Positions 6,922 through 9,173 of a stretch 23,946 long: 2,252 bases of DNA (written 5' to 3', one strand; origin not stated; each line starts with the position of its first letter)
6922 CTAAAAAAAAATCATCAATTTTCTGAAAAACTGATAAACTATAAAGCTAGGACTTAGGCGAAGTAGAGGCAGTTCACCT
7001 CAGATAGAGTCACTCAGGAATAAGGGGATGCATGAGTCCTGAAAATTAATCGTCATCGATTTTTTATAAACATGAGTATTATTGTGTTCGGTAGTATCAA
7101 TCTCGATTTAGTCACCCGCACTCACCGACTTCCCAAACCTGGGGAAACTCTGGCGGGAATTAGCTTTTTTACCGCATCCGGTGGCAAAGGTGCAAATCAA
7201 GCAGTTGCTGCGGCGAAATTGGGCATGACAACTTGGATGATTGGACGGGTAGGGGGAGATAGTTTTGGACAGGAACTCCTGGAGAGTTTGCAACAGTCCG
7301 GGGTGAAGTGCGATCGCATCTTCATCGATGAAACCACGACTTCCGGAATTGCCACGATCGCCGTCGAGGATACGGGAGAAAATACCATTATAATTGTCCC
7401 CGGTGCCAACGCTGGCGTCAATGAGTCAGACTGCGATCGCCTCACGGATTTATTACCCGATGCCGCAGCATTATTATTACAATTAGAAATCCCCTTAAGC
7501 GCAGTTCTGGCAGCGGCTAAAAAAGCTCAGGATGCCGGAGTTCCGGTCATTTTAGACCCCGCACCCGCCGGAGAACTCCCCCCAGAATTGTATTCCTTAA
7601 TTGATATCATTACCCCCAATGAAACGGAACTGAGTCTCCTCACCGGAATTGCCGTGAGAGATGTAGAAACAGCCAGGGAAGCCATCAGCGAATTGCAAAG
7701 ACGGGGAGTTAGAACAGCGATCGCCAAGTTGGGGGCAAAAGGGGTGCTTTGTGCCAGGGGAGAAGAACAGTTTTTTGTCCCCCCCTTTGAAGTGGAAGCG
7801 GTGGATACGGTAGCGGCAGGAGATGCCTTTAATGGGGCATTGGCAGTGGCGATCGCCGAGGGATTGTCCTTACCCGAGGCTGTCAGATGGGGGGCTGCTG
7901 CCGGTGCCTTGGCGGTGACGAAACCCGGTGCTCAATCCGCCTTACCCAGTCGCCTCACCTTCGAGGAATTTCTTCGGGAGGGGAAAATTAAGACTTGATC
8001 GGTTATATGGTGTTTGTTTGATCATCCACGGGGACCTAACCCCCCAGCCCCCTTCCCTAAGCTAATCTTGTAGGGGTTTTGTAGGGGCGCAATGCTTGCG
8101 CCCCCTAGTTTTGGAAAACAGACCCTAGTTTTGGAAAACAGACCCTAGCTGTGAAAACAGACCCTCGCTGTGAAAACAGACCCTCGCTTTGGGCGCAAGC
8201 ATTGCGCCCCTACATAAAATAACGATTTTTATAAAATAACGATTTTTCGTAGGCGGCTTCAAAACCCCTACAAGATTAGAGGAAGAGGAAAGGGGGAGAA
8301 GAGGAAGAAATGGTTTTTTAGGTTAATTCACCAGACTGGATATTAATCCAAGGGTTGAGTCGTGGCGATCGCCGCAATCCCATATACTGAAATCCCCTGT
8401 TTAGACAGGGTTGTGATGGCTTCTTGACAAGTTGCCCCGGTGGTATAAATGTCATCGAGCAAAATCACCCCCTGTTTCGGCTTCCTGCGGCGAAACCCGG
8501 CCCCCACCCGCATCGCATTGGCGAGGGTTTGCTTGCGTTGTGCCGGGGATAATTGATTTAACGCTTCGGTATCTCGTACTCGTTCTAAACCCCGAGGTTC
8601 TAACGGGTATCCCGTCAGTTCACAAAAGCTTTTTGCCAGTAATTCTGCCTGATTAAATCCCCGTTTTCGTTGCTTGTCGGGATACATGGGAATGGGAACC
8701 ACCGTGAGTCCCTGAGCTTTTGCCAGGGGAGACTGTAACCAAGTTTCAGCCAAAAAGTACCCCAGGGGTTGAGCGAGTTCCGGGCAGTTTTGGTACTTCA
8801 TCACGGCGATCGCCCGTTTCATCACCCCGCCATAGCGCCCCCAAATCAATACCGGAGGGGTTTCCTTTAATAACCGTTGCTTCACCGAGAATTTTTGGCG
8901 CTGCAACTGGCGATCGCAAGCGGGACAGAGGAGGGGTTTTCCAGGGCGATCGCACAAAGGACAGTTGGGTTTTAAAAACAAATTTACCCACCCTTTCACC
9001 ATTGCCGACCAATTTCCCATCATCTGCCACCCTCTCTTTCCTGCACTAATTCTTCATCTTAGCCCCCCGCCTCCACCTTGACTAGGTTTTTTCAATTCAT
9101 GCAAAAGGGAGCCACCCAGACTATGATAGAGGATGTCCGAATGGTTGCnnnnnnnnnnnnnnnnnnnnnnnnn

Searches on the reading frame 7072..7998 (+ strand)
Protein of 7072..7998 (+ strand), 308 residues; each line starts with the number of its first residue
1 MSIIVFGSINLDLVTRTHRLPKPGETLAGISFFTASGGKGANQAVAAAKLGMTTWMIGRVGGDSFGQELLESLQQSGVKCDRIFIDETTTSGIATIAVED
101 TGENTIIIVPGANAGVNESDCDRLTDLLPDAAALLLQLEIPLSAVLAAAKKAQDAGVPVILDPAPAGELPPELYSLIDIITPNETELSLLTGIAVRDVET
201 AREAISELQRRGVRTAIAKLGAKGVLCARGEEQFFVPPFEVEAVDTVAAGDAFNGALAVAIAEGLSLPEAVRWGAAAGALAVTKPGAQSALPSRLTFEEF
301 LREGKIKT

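Call 8: search_protein_families(library=pfam, proteins=[window:7072-7998:+], max_evalue=0.01)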
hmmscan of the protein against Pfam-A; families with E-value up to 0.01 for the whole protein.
window:7072-7998:+ (308 aa): 2 families
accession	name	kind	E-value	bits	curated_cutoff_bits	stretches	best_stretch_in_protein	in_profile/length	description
PF00294.29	PfkB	-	4.9e-72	243.3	25.8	1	3-293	4-301/302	pfkB family carbohydrate kinase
PF08543.17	Phos_pyr_kin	-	2.1e-10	40.9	27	1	166-275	109-225/246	Phosphomethylpyrimidine kinase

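Call 12: find_encoding_contigs(protein=window:7072-7998:+, flank=10000, max_places=6)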
Protein window:7072-7998:+ (308 aa): no gene with exactly this product is on record in the collection.

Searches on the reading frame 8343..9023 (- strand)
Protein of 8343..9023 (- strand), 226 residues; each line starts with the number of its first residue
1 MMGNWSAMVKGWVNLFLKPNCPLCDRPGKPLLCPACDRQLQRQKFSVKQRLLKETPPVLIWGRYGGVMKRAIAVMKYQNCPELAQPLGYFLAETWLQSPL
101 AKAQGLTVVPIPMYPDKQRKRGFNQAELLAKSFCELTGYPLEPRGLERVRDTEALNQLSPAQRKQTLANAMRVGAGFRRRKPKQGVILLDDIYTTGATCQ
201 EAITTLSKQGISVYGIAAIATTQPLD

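Call 8: search_protein_families(library=pfam, proteins=[window:8343-9023:-], max_evalue=0.01)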
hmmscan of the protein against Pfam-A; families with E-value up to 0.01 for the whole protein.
window:8343-9023:- (226 aa): 3 families
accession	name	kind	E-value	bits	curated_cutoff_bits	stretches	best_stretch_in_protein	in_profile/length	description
PF18912.6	DZR_2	-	0.00018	21.7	27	1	13-41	2-32/56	Double zinc ribbon domain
PF14681.12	UPRTase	-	0.0034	17.3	27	1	182-219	119-156/206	Uracil phosphoribosyltransferase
PF00156.33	Pribosyltran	-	0.0099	15.6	26.3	0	183-220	87-124/158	Phosphoribosyl transferase domain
